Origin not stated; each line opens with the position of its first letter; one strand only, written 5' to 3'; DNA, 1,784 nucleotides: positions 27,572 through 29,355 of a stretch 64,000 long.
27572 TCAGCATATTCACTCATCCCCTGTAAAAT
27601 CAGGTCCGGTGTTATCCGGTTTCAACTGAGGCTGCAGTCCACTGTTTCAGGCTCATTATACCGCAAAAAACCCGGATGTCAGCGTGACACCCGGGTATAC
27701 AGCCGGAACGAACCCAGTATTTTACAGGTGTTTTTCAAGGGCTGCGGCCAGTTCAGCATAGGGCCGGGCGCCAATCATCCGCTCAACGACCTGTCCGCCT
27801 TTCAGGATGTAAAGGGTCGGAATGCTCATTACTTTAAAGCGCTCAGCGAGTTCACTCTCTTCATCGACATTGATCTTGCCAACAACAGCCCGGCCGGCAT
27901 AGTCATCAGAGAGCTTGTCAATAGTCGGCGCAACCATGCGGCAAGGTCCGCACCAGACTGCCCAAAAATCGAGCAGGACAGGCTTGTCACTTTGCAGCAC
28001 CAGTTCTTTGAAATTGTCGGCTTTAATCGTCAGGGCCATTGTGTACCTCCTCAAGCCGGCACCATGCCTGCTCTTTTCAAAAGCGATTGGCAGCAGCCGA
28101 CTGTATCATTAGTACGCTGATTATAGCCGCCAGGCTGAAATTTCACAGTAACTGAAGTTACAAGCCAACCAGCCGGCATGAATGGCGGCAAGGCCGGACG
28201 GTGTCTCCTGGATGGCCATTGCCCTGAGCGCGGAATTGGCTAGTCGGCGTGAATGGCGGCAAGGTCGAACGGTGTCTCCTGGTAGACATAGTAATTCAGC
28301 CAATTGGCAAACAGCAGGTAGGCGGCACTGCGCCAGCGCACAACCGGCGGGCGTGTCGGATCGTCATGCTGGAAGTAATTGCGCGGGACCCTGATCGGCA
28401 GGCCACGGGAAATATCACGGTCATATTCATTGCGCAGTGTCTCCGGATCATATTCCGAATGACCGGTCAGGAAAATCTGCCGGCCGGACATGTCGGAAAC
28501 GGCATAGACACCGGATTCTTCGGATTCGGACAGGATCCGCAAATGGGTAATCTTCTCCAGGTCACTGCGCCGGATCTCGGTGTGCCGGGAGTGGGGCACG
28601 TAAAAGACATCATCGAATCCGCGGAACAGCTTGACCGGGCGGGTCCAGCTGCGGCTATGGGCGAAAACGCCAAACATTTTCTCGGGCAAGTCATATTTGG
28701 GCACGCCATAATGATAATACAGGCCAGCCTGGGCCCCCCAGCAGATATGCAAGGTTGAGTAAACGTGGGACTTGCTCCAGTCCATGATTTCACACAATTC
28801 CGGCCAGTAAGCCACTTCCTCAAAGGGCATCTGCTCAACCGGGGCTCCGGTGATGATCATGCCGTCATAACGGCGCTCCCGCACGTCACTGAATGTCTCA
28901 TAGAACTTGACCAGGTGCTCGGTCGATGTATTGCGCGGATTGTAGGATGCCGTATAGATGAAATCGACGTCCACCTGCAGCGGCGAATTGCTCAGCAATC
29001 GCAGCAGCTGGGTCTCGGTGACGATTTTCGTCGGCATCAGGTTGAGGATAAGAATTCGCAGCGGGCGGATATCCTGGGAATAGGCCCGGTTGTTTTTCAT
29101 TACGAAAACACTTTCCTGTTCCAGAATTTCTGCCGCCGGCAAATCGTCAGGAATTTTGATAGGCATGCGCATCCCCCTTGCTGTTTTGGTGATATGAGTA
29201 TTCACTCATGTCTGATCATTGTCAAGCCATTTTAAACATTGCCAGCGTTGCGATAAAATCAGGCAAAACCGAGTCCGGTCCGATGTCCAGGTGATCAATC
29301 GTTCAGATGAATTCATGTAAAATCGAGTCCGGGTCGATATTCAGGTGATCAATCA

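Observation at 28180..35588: Recurrent tandem duplications that straddle stop codons of three unrelated genes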

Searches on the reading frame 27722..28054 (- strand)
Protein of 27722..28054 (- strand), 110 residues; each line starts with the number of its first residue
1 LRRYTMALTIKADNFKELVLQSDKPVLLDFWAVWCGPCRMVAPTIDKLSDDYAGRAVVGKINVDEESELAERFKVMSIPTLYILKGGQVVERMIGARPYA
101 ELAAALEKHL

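Call 9: search_protein_families(library=pfam, proteins=[window:27722-28054:-])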
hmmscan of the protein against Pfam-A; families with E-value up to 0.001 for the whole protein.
window:27722-28054:- (110 aa): 7 families
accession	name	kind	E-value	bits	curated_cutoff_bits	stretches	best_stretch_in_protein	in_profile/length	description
PF00085.26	Thioredoxin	-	3.2e-31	107.8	23.5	1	9-107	4-102/103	Thioredoxin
PF13098.12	Thioredoxin_2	-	1.1e-09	39.1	27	1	21-106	3-104/104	Thioredoxin-like domain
PF13905.12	Thioredoxin_8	-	1.9e-09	38.2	27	1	24-53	2-31/94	Thioredoxin-like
PF00578.27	AhpC-TSA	-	3.4e-06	27.5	26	1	22-96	24-100/124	AhpC/TSA family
PF08534.16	Redoxin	-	0.00013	22.2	26.6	1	22-95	27-103/148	Redoxin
PF07449.17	HyaE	-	0.00072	20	22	1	51-101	59-107/108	Hydrogenase-1 expression protein HyaE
PF14595.12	Thioredoxin_9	-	0.00079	19.8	25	1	5-98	23-118/129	Thioredoxin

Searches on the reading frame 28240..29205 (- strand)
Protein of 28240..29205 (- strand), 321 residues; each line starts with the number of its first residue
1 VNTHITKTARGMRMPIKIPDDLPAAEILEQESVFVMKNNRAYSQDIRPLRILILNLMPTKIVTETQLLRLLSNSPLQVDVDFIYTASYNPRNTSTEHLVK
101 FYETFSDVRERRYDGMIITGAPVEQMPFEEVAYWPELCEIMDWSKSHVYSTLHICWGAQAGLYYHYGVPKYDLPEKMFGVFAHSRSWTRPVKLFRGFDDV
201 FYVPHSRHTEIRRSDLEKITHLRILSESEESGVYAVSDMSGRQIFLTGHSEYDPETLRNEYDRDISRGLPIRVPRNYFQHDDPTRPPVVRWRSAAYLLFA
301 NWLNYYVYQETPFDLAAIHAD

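Call 9: search_protein_families(library=pfam, proteins=[window:28240-29205:-])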
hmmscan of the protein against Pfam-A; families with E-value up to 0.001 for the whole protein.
window:28240-29205:- (321 aa): 1 family
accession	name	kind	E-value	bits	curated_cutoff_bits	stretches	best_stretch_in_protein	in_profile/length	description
PF04204.22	HTS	-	5.9e-140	465.9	27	1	15-313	1-298/298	Homoserine O-succinyltransferase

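Call 10: find_related_loci(query=window:28240-29205:-, collection=genome_contigs, flank=10000)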
Query window:28240-29205:- (321 aa) in genome_contigs; peptide patterns used: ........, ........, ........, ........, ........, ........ (x = any residue, [..] = any of these).
599 stretches matched a pattern (row limit reached: there are more); 578 encode a relative of the query (tblastn E <= 1e-3); the best 80 are kept; 80 distinct loci.
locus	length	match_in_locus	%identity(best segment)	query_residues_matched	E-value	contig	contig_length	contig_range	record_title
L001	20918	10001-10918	85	14-319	0e+0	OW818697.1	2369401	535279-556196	metagenome genome assembly, chromosome: 1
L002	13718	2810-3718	78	13-315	6e-166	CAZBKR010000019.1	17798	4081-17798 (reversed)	MAG TPA_asm: uncultured Oscillospiraceae bacterium isolate SRP192927_co3_880 genome assembly, contig: NODE_6977_length_1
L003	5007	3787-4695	78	13-315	2e-167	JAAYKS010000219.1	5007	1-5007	MAG: Clostridiaceae bacterium isolate AS10tlH2TH_63 136919_AS10, whole genome shotgun sequence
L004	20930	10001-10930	74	10-318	4e-163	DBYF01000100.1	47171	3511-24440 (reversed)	MAG TPA_asm: Mageeibacillus sp. UBA1193 UBA1193_contig_51231, whole genome shotgun sequence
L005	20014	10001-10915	75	14-318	4e-163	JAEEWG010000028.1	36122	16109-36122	MAG: Clostridia bacterium isolate Tb.RUG.474 NODE_4342_length_36122_cov_3.153771, whole genome shotgun sequence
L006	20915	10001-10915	74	14-318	2e-162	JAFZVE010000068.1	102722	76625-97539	MAG: Clostridiales bacterium isolate RGIG8127 Water_buffalos_Rumen-3__c1782259, whole genome shotgun sequence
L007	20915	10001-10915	74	14-318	7e-162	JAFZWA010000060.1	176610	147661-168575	MAG: Clostridiales bacterium isolate RGIG8149 Water_buffalos_Rumen-3__c1768130, whole genome shotgun sequence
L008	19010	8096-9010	75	14-318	1e-161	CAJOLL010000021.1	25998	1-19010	uncultured Clostridia bacterium isolate Reindeer_1_mag_36 genome assembly, contig: scaffold_1188, whole genome shotgun s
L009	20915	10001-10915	74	14-318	1e-161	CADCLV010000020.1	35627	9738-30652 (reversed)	MAG: Ruminococcaceae bacterium isolate RUG14762 genome assembly, contig: RUG14762_asm_20, whole genome shotgun sequence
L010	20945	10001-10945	73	5-318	1e-161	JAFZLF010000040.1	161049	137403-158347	MAG: Clostridiales bacterium isolate RGIG7868 Water_buffalos_Reticulum-4__c557438, whole genome shotgun sequence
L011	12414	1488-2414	74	11-320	7e-161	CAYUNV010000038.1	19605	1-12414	MAG TPA_asm: uncultured Negativicutes bacterium isolate binchicken_co104_52 genome assembly, contig: NODE_2118_length_19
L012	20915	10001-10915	74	14-318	6e-161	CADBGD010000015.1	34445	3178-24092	MAG: Ruminococcaceae bacterium isolate RUG13936 genome assembly, contig: RUG13936_asm_15, whole genome shotgun sequence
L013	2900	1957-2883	72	10-318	5e-168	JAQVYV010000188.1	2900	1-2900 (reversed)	MAG: Eubacteriales bacterium isolate STF2_158 NODE_153123_length_2900_cov_8.223224_Sandtown_F2, whole genome shotgun seq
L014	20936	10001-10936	72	4-315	7e-157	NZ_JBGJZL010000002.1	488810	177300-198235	Pelosinus sp. sgz500959 Scaffold2, whole genome shotgun sequence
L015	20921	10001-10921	71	14-321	3e-156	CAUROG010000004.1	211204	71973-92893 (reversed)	MAG TPA_asm: uncultured Pelosinus sp. isolate ERR9968768_bin.30_MetaWRAP_v1.3_MAG genome assembly, contig: ERZ21616018.4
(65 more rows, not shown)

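Call 14: find_encoding_contigs(protein=window:28240-29166:-, flank=10000, max_places=10)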
Protein window:28240-29166:- (308 aa): 12 contigs read that carry it; 9 places shown.
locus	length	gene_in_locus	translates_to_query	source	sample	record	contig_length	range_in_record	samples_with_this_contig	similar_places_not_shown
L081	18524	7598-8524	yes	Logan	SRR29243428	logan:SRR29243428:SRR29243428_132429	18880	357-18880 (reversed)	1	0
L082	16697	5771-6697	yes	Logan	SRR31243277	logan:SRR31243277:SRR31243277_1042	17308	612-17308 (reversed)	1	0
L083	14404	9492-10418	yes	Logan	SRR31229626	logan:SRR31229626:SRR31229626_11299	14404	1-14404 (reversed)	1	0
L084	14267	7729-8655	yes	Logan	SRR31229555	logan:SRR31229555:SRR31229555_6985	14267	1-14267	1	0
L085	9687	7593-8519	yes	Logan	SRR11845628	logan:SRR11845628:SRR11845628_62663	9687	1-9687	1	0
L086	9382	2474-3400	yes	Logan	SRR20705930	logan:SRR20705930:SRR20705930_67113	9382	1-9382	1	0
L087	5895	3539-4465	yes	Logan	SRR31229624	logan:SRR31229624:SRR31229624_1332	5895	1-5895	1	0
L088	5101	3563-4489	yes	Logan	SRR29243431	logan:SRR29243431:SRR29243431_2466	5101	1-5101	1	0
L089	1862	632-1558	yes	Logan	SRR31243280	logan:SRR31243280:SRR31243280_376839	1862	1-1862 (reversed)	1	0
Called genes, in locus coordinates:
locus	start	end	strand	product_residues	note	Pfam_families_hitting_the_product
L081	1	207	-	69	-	?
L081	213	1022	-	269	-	PF00528:BPD_transp_1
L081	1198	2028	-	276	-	PF00497:SBP_bac_3, PF10613:Lig_chan-Glu_bd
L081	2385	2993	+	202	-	PF08876:DUF1836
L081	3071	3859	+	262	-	-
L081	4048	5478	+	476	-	PF01145:Band_7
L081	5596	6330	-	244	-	PF04474:DUF554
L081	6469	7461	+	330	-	PF00485:PRK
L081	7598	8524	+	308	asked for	PF04204:HTS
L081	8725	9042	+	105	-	PF00085:Thioredoxin, PF00578:AhpC-TSA (weak), PF13098:Thioredoxin_2, PF13905:Thioredoxin_8 (faint)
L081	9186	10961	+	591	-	PF03853:YjeF_N, PF01256:Carb_kinase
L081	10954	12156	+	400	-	PF01168:Ala_racemase_N, PF00842:Ala_racemase_C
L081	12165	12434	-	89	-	-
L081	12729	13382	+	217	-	PF12822:ECF_trnsprt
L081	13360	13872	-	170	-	PF00583:Acetyltransf_1, PF13673:Acetyltransf_10, PF13508:Acetyltransf_7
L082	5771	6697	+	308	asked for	PF04204:HTS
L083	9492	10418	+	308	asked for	PF04204:HTS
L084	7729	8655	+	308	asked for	PF04204:HTS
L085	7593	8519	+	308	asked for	PF04204:HTS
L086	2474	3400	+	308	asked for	PF04204:HTS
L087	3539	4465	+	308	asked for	PF04204:HTS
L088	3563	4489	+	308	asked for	PF04204:HTS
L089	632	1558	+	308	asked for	PF04204:HTS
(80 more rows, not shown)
